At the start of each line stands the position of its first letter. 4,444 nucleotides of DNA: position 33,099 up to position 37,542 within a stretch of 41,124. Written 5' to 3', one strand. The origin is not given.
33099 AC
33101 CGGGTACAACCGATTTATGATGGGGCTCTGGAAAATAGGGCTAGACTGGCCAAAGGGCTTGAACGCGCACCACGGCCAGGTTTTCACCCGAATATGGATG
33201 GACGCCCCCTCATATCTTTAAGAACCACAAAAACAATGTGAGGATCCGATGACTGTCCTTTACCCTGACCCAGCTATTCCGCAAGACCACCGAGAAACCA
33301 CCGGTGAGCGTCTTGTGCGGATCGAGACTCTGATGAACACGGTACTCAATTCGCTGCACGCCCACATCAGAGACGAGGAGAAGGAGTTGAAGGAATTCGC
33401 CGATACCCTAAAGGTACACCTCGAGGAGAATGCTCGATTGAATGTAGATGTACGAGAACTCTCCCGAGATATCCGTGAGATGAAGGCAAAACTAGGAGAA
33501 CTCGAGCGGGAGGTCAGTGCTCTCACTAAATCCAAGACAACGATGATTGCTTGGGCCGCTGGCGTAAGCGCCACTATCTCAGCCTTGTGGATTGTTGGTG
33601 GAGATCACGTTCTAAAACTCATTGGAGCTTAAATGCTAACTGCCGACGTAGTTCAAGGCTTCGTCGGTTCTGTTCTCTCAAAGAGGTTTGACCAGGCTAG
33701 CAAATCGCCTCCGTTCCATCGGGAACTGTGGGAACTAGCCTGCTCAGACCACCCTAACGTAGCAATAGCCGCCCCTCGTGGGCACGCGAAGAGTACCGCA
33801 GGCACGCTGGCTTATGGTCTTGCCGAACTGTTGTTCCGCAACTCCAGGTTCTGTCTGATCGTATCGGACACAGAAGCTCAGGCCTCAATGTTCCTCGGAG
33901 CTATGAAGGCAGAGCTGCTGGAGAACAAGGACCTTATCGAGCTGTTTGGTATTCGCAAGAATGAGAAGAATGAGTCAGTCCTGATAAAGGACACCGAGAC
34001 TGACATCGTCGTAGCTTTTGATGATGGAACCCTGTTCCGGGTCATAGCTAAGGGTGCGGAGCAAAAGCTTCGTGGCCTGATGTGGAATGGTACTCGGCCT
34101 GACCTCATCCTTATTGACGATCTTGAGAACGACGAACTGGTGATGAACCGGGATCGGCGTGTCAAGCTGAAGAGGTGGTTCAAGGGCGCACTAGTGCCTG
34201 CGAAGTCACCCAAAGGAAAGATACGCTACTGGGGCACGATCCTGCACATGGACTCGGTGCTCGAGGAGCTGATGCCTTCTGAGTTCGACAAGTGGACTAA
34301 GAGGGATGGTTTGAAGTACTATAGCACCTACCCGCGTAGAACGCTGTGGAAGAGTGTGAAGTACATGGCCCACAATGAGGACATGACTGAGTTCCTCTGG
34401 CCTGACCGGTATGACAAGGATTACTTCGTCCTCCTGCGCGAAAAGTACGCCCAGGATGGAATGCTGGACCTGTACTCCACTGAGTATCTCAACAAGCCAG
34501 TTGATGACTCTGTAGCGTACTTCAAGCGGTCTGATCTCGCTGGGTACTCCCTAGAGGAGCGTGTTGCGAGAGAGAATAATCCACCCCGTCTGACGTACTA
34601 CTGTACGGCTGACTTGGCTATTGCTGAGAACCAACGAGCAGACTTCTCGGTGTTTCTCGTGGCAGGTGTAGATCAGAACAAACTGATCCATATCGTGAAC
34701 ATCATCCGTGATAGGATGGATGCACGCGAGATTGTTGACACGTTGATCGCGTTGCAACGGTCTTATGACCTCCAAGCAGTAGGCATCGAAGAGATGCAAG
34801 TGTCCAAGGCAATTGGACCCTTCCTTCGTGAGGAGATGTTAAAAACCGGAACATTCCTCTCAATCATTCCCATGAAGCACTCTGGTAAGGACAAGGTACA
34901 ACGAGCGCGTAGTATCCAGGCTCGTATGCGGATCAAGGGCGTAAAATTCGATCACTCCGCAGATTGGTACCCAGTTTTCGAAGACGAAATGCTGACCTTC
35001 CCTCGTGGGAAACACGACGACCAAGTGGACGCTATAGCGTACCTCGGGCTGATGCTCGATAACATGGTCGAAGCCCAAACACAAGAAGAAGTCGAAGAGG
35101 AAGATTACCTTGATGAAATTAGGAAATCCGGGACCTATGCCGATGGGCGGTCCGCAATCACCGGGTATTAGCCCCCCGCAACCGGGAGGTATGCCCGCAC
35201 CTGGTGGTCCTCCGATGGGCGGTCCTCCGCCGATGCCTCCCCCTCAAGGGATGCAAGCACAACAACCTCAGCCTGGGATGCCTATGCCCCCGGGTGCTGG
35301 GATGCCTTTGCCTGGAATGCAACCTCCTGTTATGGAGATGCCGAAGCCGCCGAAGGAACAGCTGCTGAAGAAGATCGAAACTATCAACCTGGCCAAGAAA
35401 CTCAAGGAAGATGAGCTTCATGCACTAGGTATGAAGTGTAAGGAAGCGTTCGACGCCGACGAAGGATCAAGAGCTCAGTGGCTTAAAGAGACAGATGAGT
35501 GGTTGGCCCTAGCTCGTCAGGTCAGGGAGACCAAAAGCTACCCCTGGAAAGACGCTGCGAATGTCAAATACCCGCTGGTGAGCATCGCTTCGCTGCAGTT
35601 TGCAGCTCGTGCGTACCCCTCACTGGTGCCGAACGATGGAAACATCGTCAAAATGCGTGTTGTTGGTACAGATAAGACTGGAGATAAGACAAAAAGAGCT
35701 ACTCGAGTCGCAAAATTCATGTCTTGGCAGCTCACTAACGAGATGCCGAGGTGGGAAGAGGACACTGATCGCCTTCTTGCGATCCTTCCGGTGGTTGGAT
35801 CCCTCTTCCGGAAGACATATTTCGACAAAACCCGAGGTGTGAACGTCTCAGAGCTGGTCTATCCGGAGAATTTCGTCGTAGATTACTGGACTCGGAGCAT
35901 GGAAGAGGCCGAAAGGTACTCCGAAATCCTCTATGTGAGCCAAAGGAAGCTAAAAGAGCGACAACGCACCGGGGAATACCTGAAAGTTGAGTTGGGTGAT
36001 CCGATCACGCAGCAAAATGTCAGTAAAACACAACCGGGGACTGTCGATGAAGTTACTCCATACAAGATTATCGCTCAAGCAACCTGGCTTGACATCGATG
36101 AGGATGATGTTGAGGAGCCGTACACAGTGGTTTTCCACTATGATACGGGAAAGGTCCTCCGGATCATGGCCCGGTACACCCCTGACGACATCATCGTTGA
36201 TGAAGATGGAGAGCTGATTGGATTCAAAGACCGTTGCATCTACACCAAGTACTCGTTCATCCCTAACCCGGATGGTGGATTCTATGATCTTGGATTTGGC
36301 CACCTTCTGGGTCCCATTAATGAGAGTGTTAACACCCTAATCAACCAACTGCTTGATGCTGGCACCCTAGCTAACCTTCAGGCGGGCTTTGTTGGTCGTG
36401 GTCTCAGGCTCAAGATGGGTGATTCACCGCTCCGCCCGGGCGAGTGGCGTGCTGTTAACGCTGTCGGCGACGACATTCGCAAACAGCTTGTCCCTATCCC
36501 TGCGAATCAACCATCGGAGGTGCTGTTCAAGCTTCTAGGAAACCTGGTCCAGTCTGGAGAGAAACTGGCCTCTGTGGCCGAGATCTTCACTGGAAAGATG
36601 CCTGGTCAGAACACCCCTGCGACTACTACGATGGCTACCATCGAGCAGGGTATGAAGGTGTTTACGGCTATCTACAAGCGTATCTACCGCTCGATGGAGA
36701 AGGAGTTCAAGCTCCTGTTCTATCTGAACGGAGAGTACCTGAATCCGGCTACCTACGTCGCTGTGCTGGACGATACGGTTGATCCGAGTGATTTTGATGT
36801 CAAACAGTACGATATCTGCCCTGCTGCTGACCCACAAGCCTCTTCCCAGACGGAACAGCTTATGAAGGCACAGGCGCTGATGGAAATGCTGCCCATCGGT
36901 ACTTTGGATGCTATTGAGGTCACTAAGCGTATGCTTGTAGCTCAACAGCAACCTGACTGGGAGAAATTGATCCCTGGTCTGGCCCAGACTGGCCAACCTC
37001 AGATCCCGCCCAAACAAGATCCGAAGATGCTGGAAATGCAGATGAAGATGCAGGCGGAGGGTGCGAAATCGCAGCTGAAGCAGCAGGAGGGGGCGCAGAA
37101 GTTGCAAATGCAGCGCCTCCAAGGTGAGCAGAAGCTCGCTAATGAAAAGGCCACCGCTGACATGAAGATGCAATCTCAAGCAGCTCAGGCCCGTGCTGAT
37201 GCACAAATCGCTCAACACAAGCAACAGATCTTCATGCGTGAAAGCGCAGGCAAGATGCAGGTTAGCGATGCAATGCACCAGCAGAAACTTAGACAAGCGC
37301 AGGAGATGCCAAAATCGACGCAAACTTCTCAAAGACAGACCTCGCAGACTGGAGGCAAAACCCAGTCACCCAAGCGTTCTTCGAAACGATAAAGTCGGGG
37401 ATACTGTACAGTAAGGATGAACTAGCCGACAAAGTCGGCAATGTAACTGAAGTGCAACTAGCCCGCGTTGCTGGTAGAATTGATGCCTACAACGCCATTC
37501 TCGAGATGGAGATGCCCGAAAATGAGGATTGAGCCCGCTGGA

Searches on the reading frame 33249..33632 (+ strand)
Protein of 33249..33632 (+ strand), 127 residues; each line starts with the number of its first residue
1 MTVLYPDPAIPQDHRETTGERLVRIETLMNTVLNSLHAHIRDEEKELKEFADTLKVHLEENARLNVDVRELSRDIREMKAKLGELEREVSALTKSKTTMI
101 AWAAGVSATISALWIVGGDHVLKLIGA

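Call 13: search_protein_families(library=phrogs, proteins=[window:33249-33632:+], max_evalue=0.001)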
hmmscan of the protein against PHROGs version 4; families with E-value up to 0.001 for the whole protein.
window:33249-33632:+ (127 aa): 1 family
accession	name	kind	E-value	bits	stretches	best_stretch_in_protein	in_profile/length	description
phrog_937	-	other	0.00065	21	1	33-112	9-97/115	hemolysin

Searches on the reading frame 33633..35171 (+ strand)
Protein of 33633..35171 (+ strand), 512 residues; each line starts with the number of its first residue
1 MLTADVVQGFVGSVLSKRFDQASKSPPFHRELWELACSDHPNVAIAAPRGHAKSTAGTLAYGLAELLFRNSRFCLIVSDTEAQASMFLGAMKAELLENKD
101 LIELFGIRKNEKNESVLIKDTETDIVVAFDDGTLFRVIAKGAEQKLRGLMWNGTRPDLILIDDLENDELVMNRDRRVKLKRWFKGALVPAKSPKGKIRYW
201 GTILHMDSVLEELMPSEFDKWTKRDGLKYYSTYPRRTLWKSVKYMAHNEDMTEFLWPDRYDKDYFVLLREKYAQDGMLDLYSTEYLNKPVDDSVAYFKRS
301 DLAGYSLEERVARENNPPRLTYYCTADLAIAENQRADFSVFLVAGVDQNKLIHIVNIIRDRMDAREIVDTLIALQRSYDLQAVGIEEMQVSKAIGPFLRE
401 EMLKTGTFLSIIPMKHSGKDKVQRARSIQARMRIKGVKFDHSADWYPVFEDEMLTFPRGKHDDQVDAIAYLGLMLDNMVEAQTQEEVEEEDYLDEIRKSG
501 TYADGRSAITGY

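Call 13: search_protein_families(library=phrogs, proteins=[window:33633-35171:+], max_evalue=0.001)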
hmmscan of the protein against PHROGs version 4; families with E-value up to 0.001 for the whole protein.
window:33633-35171:+ (512 aa): 7 families
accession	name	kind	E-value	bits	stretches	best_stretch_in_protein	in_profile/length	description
phrog_38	-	head and packaging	1.6e-81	276.1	1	24-489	289-717/760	terminase large subunit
phrog_5573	-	head and packaging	1.8e-18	67.8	1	239-471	12-230/250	terminase large subunit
phrog_2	-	head and packaging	5e-14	53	1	26-484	267-604/807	terminase large subunit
phrog_14112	-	unknown function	6e-13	49.8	1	42-181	104-238/247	-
phrog_979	-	head and packaging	7.5e-09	35.8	1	295-470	414-594/642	terminase large subunit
phrog_12171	-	head and packaging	3.7e-06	28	1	415-469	36-89/110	terminase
phrog_20726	-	unknown function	0.0006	20.5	0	323-470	4-168/199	-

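Call 17: find_related_loci(query=window:33633-35171:+, collection=viral_contigs, flank=10000)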
Query window:33633-35171:+ (512 aa) in viral_contigs; peptide patterns used: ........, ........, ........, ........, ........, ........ (x = any residue, [..] = any of these).
18 stretches matched a pattern; 10 encode a relative of the query (tblastn E <= 1e-3); 10 distinct loci.
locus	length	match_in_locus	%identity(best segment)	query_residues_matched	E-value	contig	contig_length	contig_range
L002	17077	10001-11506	64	2-512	0e+0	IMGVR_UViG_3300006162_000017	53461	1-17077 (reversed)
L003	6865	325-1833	59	2-512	0e+0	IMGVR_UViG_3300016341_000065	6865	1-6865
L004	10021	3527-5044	57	2-512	0e+0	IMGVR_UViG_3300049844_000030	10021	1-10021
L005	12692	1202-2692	57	2-512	0e+0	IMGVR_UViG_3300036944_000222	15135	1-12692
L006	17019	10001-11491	56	2-512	0e+0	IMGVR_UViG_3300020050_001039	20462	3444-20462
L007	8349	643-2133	55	2-512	0e+0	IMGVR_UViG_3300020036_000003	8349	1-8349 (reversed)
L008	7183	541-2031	55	2-512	1e-180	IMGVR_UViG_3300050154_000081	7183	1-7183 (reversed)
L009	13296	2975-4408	53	2-512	2e-172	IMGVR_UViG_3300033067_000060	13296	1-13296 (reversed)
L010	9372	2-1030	57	162-512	3e-127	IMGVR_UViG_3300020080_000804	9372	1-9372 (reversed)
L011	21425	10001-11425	41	4-512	9e-116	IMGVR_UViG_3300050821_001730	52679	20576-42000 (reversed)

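Call 35: search_dna_similar(query=window:33633-35171:+, collection=phages, mode=protein, max_rows=15)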
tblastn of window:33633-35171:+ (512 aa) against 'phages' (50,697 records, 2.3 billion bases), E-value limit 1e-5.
Records with a match: 485; places in all: 486; records where one place covers at least 80% of the query: 155.
Best place of each record, by identity: <60% 485.
By first word of the organism name: Pseudomonas 137; Vibrio 101; Brucella 41; Erwinia 19; Klebsiella 14; Pectobacterium 14; Paenibacillus 13; Bacteriophage 12; Bacillus 10; Escherichia 10; and 45 more.
By host as written in the record: - 94; Pseudomonas aeruginosa 60; Pseudomonas aeruginosa PA14 17; Vibrio cholerae 17; Brucella abortus S19 14; Paenibacillus larvae 11; Escherichia coli 9; Vibrio splendidus 8; and 147 more.
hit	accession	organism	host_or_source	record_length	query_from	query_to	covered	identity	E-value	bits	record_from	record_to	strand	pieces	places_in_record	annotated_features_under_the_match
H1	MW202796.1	Caudoviricetes sp.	Manatee Spring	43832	2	512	100%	49.8%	1e-141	456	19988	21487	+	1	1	terminase large subunit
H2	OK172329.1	Alcaligenes phage vB_Af_QDWS535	Alcaligenes faecalis 10106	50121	123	512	76%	56.3%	3e-117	386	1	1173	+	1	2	terminase large subunit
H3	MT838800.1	Bacteriophage sp.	human fecal samples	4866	24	468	87%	29.7%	9e-25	114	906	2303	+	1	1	record has no annotation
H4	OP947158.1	Desulfofustis phage LS06-2018-MD01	-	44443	28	476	88%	29.2%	3e-32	137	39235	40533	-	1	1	terminase large subunit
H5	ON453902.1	Clostridium phage Villandry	Enterocloster clostridioformis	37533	9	505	97%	26.3%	9e-27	120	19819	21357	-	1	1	terminase large subunit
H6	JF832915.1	Haemophilus phage SuMu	Haemophilus parasuis 34086b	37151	3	471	92%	27.8%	4e-19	97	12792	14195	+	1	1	terminase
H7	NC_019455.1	Haemophilus phage SuMu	Haemophilus parasuis 34086b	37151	3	471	92%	27.8%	4e-19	97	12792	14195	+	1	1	terminase large subunit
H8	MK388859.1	Klebsiella phage ST405-OXA48phi1.1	Klebsiella pneumoniae ST405-OXA48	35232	44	478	85%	29.9%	1e-22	108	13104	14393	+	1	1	putative large terminase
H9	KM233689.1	Pseudomonas phage H70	Pseudomonas aeruginosa Ps33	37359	39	474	85%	28.8%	2e-19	98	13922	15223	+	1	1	terminase large subunit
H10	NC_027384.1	Pseudomonas phage H70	Pseudomonas aeruginosa Ps33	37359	39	474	85%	28.8%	2e-19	98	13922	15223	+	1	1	terminase large subunit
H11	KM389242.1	Pseudomonas phage F_TK1932sp/Pa1651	-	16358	39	474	85%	28.8%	3e-19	98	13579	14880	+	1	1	record has no annotation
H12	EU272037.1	Pseudomonas phage MP38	Pseudomonas aeruginosa PA14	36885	39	474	85%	28.8%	3e-19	98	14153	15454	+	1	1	ORF26: hypothetical protein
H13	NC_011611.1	Pseudomonas phage MP38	Pseudomonas aeruginosa PA14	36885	39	474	85%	28.8%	3e-19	98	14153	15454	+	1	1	ORF26: terminase large subunit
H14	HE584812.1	Pseudomonas phage LPB1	hospital sewage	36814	39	474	85%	28.8%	3e-19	98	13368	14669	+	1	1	putative large subunit terminase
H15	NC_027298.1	Pseudomonas phage LPB1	hospital sewage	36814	39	474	85%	28.8%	3e-19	98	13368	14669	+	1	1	terminase large subunit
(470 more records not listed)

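Call 36: list_cluster_members(proteins=[P0001, window:33633-35171:+])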
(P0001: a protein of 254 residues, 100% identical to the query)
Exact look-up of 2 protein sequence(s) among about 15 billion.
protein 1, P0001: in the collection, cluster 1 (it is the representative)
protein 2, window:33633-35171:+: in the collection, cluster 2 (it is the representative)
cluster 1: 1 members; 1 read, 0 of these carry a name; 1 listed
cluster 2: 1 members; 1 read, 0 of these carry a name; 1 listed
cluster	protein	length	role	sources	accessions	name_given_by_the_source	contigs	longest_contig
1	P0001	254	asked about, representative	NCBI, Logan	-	-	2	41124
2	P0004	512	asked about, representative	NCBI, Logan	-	-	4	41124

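Call 38: get_annotated_region(hit=H1, flank=12000)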
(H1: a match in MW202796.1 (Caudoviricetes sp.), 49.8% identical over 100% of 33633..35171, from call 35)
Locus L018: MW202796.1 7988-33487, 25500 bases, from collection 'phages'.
description: Myoviridae sp. isolate ct2os315, complete genome.
organism: Caudoviricetes sp. (NCBI taxid 2832643)
taxonomy: Viruses; Duplodnaviria; Heunggongvirae; Uroviricota; Caudoviricetes
host: -; source: Manatee Spring; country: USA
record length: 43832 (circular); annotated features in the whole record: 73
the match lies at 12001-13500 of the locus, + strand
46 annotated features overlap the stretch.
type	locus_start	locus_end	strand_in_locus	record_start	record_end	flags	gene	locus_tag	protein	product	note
CDS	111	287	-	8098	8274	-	-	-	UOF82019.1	hypothetical protein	-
CDS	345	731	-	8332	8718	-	-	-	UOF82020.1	stomatin-like protein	-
CDS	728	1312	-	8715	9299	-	-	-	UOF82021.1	hypothetical protein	-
CDS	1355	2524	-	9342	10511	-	-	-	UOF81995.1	cytosine specific methyltransferase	-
CDS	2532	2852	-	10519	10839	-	-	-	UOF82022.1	hypothetical protein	-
CDS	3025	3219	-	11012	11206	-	-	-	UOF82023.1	hypothetical protein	-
CDS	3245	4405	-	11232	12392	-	-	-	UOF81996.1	DNA polymerase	-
CDS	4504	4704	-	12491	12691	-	-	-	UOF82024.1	hypothetical protein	-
CDS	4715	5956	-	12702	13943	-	-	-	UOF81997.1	dnab like replicative helicase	-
CDS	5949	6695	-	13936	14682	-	-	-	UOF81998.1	DNA directed DNA polymerase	-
CDS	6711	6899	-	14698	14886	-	-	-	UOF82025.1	hypothetical protein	-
CDS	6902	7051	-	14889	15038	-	-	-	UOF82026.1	hypothetical protein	-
CDS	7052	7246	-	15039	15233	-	-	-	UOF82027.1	hypothetical protein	-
CDS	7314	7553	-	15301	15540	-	-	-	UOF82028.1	hypothetical protein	-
CDS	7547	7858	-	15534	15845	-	-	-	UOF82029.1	hypothetical protein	-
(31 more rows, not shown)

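Call 45: find_related_loci(query=A1, collection=metagenome_contigs, flank=10000)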
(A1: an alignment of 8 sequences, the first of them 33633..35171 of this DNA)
Query A1 (512 aa) in metagenome_contigs; peptide patterns used: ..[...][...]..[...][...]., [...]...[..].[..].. (x = any residue, [..] = any of these).
600 stretches matched a pattern (row limit reached: there are more); 416 encode a relative of the query (tblastn E <= 1e-3); the best 80 are kept; 80 distinct loci.
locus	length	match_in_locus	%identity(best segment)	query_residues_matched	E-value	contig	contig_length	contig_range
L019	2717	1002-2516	65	2-512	0e+0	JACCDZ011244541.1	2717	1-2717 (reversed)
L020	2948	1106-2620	62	2-512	0e+0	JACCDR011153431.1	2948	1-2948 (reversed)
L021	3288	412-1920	61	2-512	0e+0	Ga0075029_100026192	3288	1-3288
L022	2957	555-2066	63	2-512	0e+0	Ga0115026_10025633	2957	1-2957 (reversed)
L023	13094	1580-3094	62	1-512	0e+0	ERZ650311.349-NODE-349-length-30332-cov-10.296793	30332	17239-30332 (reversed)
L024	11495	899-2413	59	1-512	0e+0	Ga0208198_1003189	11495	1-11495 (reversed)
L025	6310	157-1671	57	2-512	0e+0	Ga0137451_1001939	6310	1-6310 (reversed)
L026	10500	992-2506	59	1-512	0e+0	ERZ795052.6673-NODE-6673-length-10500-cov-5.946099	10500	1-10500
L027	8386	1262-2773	59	1-512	0e+0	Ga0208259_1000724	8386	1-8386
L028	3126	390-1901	59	2-512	0e+0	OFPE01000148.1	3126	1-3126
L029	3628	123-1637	60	1-512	0e+0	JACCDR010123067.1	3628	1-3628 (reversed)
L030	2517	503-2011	58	2-512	0e+0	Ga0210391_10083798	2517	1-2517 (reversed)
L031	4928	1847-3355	56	2-512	0e+0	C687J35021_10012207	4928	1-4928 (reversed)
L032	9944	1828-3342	56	2-512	0e+0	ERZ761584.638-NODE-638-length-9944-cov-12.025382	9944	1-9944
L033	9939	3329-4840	58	1-512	0e+0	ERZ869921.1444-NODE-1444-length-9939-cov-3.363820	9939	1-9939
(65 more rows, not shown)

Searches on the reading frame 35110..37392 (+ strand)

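Call 13: search_protein_families(library=phrogs, proteins=[window:35110-37392:+], max_evalue=0.001)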
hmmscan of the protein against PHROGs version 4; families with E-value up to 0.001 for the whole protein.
window:35110-37392:+ (760 aa): 2 families
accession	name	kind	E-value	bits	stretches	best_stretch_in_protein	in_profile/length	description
phrog_1216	-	head and packaging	6e-21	75.6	1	219-739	186-701/714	portal protein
phrog_156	-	head and packaging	4.7e-09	36.2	1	457-742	375-669/681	portal protein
